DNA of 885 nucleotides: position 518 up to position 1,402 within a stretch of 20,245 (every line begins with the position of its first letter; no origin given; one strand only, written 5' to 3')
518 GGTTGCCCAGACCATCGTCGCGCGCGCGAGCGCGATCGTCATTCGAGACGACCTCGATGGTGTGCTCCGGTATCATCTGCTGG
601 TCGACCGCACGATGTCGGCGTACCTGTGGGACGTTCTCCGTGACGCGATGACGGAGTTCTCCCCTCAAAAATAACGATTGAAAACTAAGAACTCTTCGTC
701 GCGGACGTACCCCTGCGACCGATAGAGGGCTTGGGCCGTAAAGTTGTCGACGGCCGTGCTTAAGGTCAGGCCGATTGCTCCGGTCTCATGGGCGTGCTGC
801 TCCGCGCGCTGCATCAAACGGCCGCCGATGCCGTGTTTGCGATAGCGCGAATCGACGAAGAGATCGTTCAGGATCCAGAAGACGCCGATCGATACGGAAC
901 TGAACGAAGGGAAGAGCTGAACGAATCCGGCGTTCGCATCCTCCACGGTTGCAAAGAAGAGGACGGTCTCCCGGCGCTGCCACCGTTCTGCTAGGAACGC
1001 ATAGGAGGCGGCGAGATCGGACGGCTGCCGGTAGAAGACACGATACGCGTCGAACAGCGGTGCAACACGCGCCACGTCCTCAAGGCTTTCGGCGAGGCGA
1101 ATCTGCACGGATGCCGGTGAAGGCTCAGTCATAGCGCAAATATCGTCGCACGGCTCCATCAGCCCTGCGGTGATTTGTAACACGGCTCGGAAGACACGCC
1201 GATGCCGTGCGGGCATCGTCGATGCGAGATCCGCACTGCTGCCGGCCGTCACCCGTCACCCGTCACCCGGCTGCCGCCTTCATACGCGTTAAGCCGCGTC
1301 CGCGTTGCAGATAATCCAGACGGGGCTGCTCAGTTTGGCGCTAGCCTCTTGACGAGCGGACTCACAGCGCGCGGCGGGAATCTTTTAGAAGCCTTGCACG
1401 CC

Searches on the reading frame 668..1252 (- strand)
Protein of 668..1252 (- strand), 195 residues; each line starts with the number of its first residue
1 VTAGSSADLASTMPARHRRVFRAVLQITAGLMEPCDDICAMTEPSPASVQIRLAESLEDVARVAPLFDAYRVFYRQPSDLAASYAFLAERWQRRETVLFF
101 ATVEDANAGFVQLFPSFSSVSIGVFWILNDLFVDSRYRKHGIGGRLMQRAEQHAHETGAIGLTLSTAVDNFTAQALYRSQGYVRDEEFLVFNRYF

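Call 74: search_protein_families(library=pfam, proteins=[window:668-1252:-], max_evalue=0.001)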
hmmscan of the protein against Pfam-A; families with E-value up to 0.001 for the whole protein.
window:668-1252:- (195 aa): 3 families
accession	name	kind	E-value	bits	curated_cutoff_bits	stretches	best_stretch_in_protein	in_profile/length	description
PF00583.31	Acetyltransf_1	-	1e-14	55.2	20.7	1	68-182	6-116/116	Acetyltransferase (GNAT) family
PF13508.13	Acetyltransf_7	-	1.2e-12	48.5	27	1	98-183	5-83/84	Acetyltransferase (GNAT) domain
PF13673.13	Acetyltransf_10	-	7.3e-10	39.4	23.6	1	85-187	20-112/128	Acetyltransferase (GNAT) domain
